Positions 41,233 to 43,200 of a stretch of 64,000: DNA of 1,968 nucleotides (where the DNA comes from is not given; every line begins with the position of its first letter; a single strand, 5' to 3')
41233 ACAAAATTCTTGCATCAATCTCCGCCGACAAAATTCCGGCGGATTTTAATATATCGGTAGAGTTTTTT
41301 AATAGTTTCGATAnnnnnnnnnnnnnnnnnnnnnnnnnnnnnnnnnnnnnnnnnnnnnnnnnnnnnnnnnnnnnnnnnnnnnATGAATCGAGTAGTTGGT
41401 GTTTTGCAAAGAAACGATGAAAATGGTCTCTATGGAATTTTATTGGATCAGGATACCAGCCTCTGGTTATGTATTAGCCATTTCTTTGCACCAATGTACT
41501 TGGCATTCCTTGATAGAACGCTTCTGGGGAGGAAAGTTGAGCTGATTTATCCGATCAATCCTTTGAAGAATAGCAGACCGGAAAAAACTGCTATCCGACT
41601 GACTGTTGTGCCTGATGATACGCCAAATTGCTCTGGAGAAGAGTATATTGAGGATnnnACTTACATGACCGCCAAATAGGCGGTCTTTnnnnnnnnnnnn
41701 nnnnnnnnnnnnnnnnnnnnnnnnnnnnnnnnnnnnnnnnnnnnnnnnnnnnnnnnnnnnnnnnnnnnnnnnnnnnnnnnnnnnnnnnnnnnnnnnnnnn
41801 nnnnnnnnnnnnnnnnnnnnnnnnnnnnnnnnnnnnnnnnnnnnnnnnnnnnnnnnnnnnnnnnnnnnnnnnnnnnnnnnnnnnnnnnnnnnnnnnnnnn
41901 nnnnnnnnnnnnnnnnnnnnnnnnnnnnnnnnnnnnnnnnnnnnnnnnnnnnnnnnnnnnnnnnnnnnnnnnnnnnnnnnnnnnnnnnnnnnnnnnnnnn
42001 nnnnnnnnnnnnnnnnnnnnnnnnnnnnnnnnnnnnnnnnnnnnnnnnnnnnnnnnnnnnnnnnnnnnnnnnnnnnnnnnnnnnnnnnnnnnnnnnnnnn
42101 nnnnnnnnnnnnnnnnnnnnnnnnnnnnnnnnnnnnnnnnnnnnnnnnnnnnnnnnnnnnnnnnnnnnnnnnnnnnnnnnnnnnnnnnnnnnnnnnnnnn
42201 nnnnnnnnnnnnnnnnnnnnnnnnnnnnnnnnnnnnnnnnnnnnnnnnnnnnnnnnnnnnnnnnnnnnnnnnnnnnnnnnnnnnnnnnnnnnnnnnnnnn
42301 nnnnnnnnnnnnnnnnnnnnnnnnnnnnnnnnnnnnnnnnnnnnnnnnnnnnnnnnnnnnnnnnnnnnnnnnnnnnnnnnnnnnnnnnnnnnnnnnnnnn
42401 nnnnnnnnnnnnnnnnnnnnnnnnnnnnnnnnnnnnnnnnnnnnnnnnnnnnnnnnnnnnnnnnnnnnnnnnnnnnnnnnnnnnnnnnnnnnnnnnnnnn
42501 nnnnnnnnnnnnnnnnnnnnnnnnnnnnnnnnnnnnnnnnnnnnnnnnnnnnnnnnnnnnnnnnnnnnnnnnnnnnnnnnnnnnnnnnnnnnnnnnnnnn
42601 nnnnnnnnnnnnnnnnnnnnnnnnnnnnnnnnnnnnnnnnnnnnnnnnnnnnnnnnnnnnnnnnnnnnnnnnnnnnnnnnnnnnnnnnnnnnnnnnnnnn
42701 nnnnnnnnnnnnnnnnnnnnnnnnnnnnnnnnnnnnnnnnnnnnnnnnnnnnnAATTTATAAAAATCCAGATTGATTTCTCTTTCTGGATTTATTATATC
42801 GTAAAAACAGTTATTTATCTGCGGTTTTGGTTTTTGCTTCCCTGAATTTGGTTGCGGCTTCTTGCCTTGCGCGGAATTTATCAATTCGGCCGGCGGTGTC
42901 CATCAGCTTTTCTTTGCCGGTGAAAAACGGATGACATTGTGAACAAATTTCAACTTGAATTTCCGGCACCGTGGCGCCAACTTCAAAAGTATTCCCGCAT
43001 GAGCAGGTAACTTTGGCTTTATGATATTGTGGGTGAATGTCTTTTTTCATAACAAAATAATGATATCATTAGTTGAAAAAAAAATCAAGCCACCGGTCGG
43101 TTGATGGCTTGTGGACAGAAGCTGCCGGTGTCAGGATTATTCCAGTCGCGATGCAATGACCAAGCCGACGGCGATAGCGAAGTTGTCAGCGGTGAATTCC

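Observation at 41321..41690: Opposite-strand gene wedged into the prfA-prmC operon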

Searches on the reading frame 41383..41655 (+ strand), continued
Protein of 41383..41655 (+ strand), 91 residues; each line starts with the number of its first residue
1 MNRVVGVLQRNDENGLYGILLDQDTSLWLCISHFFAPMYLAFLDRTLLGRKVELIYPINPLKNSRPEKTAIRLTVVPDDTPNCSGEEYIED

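Call 51: find_homologous_proteins(query=A2, max_evalue=10)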
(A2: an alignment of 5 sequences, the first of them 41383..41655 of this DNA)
Query A2 (5 sequences) (91 aa, profile of the alignment): 4 proteins with E <= 10 among 225 candidates.
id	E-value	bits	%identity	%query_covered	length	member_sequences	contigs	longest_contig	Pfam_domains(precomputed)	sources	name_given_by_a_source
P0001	1.5e-39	152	99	100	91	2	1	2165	-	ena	-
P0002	8.3e-37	143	37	89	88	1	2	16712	-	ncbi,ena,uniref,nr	ncbi:MAG: hypothetical protein Athens101428_462 [Candidatus Berkelbacteria bacterium Athens1014_28]|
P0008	9.7e-37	143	40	90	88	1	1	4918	-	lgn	-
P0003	1.6e-34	136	36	99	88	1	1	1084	-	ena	-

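Call 61: fold_search(model_id=the predicted structure, library=pdb)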
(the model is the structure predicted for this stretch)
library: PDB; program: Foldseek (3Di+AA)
matches with E <= 10: 263; with E <= 0.001: 0
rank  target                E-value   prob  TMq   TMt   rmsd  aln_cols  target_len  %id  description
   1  2q2h_B                4.0e-01  0.51  0.43  0.38   7.7        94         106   16  Crystal structure of the protein secretion chaperone CsaA from Agrobacterium tumefaciens with a genetically fused phag (released 2008-04-01)
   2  2q2h_A                4.0e-01  0.47  0.43  0.35   8.1        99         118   16  Crystal structure of the protein secretion chaperone CsaA from Agrobacterium tumefaciens with a genetically fused phag (released 2008-04-01)
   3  1luz_B                4.8e-01  0.54  0.43  0.46   6.9        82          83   12  Crystal Structure of the K3L Protein From Vaccinia Virus (Wisconsin Strain) (released 2002-08-28)
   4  3g48_B                4.8e-01  0.44  0.44  0.39   6.8        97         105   13  Crystal structure of chaperone CsaA form Bacillus anthracis str. Ames (released 2009-03-03)
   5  5w25_B                4.8e-01  0.35  0.37  0.09   9.6        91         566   23  Crystal structure of Aspartyl-tRNA synthetase from Mycobacterium tuberculosis complexed with L-Aspartic Acid (released 2017-06-14)
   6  4rmf                  4.8e-01  0.23  0.34  0.08   9.9        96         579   22  Biochemical and structural characterization of mycobacterial aspartyl-tRNA synthetase AspS, a promising TB drug target (released 2014-11-19)
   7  1luz_A                5.7e-01  0.60  0.40  0.42   3.8        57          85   16  Crystal Structure of the K3L Protein From Vaccinia Virus (Wisconsin Strain) (released 2002-08-28)
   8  5w25_A                5.7e-01  0.30  0.37  0.09   9.7        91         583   23  Crystal structure of Aspartyl-tRNA synthetase from Mycobacterium tuberculosis complexed with L-Aspartic Acid (released 2017-06-14)
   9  2cwp                  5.7e-01  0.20  0.32  0.29   7.9        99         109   16  Crystal structure of MetRS related protein from Pyrococcus horikoshii (released 2005-12-23)
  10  2q2i_B                6.4e-01  0.35  0.42  0.37   8.1        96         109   16  Crystal structure of the protein secretion chaperone CsaA from Agrobacterium tumefaciens. (released 2008-04-01)
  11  8emh_F                6.4e-01  0.14  0.30  0.07  11.2        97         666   11  CryoEM characterization of a unique AAA+ BrxL phage restriction factor (released 2023-02-01)
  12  1s3o_B                6.8e-01  0.07  0.23  0.21  12.3        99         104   15  Human mitochondrial single strand DNA binding protein (hmSSB) (released 2004-06-22)
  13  3ull_B                7.7e-01  0.18  0.35  0.31  10.4        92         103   13  HUMAN MITOCHONDRIAL SINGLE-STRANDED DNA BINDING PROTEIN (released 1997-10-15)
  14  2q2i_A                8.2e-01  0.33  0.43  0.37   8.1        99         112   16  Crystal structure of the protein secretion chaperone CsaA from Agrobacterium tumefaciens. (released 2008-04-01)
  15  2nzo_C                8.2e-01  0.28  0.40  0.36   7.7        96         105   12  Crystal structure of a secretion chaperone CsaA from Bacillus subtilis in the space group P 32 2 1 (released 2007-03-27)
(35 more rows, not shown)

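Call 65: predict_structure(alignment_id=A3)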
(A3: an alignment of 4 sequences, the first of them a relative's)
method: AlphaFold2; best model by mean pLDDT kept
length: 88 residues; sequences in the alignment: 4
mean_pLDDT: 80.9   pTM: 0.73
mean pLDDT of the five models: 80.9, 79.7, 76.8, 45.7, 45.1
residues with pLDDT >= 90: 31; 70-90: 39; 50-70: 17; < 50: 1
segments of 3 or more residues with pLDDT < 50: none
pLDDT, mean of each block of 10 residues (from residue 1): 91 86 81 64 86 84 57 92 89
secondary structure, 60 per line:
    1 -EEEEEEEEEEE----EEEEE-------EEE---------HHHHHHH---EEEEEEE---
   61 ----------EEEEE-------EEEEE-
elements in order: E2-12 E17-21 E29-31 H41-47 E51-57 E71-75 E83-87

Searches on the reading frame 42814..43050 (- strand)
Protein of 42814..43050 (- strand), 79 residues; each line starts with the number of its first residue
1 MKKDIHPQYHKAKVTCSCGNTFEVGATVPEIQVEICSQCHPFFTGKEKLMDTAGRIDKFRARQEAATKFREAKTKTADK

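Call 9: search_protein_families(library=pfam, proteins=[window:42814-43050:-], max_evalue=1)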
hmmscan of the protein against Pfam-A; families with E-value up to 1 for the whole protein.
window:42814-43050:- (79 aa): 3 families
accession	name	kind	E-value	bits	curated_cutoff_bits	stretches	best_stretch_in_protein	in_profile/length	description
PF01197.23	Ribosomal_L31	-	7.2e-32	109.8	27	1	1-62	1-63/65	Ribosomal protein L31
PF10589.14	NADH_4Fe-4S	-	0.074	13.4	23.5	1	32-74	11-53/85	NADH-ubiquinone oxidoreductase-F iron-sulfur binding region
PF23118.1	zf-C2H2_STOP2_C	-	0.7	10.2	27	0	15-22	3-10/30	STOP2-like, C2H2-type zinc finger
